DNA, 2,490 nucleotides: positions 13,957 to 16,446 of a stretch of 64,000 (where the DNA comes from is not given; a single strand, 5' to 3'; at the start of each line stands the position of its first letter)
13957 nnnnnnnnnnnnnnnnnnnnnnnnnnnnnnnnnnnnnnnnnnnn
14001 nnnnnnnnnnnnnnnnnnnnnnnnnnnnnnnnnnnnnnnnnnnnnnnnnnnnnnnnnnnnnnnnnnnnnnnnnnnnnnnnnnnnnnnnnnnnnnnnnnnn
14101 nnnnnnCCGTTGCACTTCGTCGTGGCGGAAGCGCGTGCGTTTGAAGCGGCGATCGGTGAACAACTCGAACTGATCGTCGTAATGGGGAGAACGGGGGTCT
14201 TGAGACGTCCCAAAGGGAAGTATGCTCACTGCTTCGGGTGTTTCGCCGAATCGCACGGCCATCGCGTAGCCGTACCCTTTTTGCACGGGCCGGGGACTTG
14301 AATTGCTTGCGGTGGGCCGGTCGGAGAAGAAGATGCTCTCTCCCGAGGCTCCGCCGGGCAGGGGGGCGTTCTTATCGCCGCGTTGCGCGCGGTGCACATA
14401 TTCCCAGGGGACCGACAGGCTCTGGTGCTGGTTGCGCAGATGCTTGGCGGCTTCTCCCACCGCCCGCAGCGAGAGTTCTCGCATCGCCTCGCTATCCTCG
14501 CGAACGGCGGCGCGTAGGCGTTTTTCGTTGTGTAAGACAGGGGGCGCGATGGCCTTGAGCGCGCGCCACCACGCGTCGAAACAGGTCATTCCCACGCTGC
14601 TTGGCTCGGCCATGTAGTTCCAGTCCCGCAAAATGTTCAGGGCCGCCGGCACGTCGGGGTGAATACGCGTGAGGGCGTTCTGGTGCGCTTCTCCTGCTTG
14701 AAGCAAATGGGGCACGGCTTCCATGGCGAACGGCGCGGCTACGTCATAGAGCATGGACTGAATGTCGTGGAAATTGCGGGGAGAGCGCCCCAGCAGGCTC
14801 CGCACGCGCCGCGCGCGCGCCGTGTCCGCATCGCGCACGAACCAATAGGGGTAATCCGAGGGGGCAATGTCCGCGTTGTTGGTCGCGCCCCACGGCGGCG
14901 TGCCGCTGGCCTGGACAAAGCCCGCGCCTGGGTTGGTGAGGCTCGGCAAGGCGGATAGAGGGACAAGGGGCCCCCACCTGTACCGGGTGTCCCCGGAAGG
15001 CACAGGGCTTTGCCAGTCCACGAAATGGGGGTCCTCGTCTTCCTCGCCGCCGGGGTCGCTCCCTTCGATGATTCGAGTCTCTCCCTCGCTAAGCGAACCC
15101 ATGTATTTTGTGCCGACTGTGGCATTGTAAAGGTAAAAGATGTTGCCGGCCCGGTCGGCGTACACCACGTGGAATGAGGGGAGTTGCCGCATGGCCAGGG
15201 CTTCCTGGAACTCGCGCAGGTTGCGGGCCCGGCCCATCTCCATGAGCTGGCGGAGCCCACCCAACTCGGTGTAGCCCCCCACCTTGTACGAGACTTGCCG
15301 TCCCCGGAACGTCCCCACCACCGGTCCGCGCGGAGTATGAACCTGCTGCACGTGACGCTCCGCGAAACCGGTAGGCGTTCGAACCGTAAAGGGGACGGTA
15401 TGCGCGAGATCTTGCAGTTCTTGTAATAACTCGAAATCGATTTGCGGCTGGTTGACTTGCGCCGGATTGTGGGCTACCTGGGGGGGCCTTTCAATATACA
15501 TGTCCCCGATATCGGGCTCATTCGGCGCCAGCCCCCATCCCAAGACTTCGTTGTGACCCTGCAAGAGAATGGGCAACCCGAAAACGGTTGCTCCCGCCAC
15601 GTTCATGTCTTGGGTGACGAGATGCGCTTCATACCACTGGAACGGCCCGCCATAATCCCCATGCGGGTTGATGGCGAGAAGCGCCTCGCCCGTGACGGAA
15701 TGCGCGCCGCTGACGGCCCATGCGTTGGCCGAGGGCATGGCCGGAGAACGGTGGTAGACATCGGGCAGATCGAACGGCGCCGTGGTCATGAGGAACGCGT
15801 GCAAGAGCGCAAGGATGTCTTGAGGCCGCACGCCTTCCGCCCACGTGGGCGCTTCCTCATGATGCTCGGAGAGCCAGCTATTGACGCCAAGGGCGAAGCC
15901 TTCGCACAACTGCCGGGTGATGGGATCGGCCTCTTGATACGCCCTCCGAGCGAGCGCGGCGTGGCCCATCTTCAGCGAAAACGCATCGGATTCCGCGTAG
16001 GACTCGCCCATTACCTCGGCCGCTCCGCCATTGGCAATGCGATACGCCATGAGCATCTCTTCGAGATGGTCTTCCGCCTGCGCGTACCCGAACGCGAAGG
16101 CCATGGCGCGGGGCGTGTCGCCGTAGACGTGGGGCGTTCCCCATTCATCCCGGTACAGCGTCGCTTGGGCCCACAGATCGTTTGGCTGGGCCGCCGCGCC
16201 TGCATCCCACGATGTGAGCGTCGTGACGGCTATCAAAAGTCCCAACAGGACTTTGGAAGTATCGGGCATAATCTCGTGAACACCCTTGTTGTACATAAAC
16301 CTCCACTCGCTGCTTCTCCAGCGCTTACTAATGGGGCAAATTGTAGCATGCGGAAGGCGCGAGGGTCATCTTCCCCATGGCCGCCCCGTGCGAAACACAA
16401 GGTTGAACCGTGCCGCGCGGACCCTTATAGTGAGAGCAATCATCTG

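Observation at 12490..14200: Acylase (Ntn hydrolase) carrying a roughly 550-aa acidic, proline-rich repeat tail with a duplicated domain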

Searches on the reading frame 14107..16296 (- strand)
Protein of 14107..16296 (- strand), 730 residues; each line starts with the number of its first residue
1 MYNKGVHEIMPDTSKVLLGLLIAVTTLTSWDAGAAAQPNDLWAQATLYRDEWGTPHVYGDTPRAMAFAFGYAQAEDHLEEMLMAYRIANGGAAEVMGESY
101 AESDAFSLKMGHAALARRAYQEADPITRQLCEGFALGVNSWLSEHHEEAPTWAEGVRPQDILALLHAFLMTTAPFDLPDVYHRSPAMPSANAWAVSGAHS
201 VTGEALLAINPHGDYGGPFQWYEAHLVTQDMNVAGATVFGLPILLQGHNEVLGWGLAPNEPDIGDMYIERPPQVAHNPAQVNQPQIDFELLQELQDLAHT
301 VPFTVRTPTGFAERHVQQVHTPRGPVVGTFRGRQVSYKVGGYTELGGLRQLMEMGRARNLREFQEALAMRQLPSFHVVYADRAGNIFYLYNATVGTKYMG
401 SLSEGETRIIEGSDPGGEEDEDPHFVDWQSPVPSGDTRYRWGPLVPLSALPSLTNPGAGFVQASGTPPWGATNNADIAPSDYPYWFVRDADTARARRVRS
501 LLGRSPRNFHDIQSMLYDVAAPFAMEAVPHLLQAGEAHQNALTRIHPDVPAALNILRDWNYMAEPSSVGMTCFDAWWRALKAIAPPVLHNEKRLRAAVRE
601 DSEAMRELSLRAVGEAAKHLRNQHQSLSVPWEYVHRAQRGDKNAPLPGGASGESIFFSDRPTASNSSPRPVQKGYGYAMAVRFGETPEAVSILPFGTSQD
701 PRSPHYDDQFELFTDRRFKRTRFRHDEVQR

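Call 14: search_solved_structures(query=window:14107-16296:-, max_evalue=0.001, show_alignments=3)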
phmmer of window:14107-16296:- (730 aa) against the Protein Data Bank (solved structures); distinct sequences matched with E-value up to 0.001: 74 (the best 60 are shown).
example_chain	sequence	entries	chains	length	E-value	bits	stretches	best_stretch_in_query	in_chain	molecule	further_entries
4e57_A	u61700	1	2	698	8.6e-50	173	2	49-398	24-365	Cephalosporin acylase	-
4e55_A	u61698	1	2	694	2.4e-49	171.6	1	49-729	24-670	Cephalosporin acylase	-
4e56_A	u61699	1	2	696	4.9e-49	170.5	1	49-729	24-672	Cephalosporin acylase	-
3s8r_A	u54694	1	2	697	8e-49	169.8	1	49-729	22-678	Glutaryl-7-aminocephalosporanic-acid acylase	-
1keh_A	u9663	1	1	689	9.2e-49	169.6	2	49-397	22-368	precursor of cephalosporin acylase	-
3jtq_B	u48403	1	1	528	2.3e-35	125.3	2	190-399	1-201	Glutaryl 7-aminocephalosporanic acid acylase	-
2ae4_B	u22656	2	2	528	2.9e-35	125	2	190-399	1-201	Glutaryl 7-Aminocephalosporanic Acid Acylase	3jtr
1ghd_B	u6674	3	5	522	3e-35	124.9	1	190-729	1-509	GLUTARYL-7-AMINOCEPHALOSPORANIC ACID ACYLASE | CEPHALOSPORIN ACYLASE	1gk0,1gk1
2ae5_B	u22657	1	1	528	3.1e-35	124.9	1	191-729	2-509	Glutaryl 7-Aminocephalosporanic Acid Acylase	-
1fm2_B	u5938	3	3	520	3.3e-35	124.8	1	190-729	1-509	GLUTARYL 7-AMINOCEPHALOSPORANIC ACID ACYLASE | cephalosporin acylase beta chain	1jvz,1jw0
2ae3_B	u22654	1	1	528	3.4e-35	124.8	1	190-729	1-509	Glutaryl 7-Aminocephalosporanic Acid Acylase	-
1or0_B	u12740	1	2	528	3.4e-35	124.8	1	190-729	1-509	glutaryl acylase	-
2adv_C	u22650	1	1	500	8.9e-30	106.9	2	426-729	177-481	Glutaryl 7- Aminocephalosporanic Acid Acylase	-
5ubl_A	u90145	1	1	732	6.7e-20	74.2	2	191-724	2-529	Acyl-homoserine lactone acylase PvdQ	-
5ubk_A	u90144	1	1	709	8.4e-20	73.9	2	190-724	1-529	Acyl-homoserine lactone acylase PvdQ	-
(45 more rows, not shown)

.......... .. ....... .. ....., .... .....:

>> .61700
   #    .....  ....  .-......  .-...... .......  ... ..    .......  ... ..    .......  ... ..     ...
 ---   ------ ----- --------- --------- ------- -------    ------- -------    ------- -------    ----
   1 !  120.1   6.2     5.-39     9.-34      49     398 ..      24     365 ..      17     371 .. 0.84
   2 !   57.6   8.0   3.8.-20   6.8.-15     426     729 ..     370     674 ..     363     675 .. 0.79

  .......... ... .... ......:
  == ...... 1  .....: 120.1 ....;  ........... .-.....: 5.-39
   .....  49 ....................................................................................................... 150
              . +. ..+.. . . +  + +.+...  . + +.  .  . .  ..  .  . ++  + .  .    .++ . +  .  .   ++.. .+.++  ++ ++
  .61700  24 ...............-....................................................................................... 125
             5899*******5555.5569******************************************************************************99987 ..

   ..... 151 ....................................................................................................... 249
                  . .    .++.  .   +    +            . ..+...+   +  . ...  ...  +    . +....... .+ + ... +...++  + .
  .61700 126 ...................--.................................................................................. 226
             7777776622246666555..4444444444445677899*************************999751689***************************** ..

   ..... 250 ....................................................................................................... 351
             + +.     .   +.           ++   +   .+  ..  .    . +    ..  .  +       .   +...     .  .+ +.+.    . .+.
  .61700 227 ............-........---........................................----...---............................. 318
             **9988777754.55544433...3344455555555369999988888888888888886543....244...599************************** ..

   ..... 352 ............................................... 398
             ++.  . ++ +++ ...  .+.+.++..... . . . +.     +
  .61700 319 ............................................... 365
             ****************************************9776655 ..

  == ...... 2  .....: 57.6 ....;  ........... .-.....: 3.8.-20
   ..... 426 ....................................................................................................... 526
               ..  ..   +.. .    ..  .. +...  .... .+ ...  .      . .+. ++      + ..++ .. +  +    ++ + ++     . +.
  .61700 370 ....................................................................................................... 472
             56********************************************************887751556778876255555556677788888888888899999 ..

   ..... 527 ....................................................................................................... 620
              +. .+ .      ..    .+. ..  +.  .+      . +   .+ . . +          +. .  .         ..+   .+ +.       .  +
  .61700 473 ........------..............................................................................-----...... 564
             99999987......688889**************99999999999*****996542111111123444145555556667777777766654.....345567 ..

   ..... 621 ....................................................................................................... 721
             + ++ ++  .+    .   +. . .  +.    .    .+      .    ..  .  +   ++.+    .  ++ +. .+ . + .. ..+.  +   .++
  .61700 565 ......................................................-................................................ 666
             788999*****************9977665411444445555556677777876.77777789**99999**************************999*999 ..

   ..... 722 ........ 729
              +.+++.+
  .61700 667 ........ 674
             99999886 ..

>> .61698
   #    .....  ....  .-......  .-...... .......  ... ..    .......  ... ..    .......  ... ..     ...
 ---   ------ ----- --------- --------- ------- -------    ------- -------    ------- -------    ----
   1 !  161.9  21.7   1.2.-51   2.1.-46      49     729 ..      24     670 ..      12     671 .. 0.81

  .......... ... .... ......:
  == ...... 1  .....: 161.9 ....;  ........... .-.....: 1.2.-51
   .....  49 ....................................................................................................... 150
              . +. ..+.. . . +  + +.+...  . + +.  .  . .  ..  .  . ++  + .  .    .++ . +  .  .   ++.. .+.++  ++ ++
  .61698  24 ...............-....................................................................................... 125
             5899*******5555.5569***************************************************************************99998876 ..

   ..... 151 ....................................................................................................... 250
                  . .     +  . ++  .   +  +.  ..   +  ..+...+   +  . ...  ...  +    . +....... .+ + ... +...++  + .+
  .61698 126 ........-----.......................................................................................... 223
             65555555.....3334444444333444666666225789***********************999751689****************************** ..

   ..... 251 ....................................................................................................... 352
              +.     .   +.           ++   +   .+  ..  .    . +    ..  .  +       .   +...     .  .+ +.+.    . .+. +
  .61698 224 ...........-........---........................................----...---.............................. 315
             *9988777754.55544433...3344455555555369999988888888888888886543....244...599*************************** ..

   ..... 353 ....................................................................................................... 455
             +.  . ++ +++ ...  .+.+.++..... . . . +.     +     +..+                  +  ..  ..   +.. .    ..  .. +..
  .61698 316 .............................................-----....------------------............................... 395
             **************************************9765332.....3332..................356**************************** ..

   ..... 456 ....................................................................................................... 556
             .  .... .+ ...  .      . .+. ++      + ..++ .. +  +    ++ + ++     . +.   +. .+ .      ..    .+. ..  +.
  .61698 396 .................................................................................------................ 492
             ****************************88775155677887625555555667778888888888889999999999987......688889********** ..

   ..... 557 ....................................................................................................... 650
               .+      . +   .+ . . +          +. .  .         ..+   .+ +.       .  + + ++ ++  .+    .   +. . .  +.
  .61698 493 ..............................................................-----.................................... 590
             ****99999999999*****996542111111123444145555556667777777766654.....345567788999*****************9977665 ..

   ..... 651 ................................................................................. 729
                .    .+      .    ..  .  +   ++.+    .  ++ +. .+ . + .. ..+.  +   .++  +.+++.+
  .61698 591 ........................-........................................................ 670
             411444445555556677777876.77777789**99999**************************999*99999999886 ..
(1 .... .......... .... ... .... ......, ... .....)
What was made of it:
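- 14110..16164 (-): Ntn-hydrolase (Penicil_amidase, PF01804) core, aa 45-729. The best solved relatives are class I cephalosporin / glutaryl-7-ACA acylases, E ~1e-49 (call 14).
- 15724..15732 (-): Non-canonical nucleophile site S189-A190-N191. The canonical Ser-beta1 position is Ala190. Alignment to beta chains of CA, PvdQ and PGA (call 14).
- On Penicillin amidase / Ntn-hydrolase acylases (Pfam PF01804): Beta-chain residue 1 of CA, PvdQ and PGA aligns with Ala190, and Ser189 precedes it (call 14).
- Closest known: Class I cephalosporin / glutaryl-7-ACA acylase. Same: This is the best solved relative of the core (E ~1e-49 over aa 49-729, call 14).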

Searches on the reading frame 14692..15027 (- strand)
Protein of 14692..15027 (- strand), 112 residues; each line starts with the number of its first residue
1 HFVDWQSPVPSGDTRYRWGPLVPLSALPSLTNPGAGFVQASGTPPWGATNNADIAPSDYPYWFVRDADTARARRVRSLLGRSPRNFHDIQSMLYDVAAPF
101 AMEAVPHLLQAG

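Call 70: search_solved_structures(query=window:14692-15027:-, max_evalue=10, show_alignments=5)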
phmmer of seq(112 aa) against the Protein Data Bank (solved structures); distinct sequences matched with E-value up to 10: 16.
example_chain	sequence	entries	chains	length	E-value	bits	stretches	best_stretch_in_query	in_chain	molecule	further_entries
3jtq_B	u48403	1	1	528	2.9e-10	43.7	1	4-75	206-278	Glutaryl 7-aminocephalosporanic acid acylase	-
2adv_C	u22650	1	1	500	3.3e-10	43.5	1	4-75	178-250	Glutaryl 7- Aminocephalosporanic Acid Acylase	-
1ghd_B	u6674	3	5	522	3.5e-10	43.4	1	4-75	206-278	GLUTARYL-7-AMINOCEPHALOSPORANIC ACID ACYLASE | CEPHALOSPORIN ACYLASE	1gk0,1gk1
1or0_B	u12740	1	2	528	3.6e-10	43.4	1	4-75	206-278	glutaryl acylase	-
2ae3_B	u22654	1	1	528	3.6e-10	43.4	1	4-75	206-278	Glutaryl 7-Aminocephalosporanic Acid Acylase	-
2ae4_B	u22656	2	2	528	3.6e-10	43.4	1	4-75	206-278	Glutaryl 7-Aminocephalosporanic Acid Acylase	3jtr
2ae5_B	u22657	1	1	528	3.6e-10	43.4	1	4-75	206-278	Glutaryl 7-Aminocephalosporanic Acid Acylase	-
4e55_A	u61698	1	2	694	5.4e-10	42.8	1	4-74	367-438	Cephalosporin acylase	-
4e56_A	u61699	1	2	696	5.4e-10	42.8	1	4-74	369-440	Cephalosporin acylase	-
3s8r_A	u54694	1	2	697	5.4e-10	42.8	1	4-74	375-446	Glutaryl-7-aminocephalosporanic-acid acylase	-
4e57_A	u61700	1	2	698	5.4e-10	42.8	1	4-74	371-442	Cephalosporin acylase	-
1fm2_B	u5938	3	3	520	9.2e-10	42.1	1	4-106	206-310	GLUTARYL 7-AMINOCEPHALOSPORANIC ACID ACYLASE | cephalosporin acylase beta chain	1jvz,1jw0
1keh_A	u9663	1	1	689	1.4e-09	41.5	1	4-104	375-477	precursor of cephalosporin acylase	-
9ot6_C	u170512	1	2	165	0.19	15.2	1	28-90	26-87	EFR3 interfering Nanobody (F3IN)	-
7ea4_A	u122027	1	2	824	0.41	14.2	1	7-84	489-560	D-succinylase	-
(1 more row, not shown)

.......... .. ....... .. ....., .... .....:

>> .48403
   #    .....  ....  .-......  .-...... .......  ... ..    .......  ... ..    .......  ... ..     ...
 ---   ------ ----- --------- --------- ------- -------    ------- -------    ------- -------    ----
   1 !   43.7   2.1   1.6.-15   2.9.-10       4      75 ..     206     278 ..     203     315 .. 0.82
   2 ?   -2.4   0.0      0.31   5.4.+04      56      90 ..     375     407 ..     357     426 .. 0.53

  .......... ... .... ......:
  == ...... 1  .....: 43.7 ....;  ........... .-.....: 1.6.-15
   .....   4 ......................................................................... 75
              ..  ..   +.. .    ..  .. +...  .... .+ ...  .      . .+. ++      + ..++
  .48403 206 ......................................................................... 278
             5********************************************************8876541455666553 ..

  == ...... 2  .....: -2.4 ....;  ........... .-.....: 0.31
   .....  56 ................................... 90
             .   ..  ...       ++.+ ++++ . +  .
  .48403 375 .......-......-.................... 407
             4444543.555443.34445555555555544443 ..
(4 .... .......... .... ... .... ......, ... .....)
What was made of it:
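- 14899..14913 (-): Q462-A-S-G-T466, replacing the canonical Q-N-S-N-D oxyanion-hole segment (Asn244-beta aligns with Gly465). Gapless alignment to the CA beta chain (call 70).
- On Penicillin amidase / Ntn-hydrolase acylases (Pfam PF01804): A gapless alignment to the CA beta chain puts Asn242 on Ala463 and Asn244 on Gly465 (call 70).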
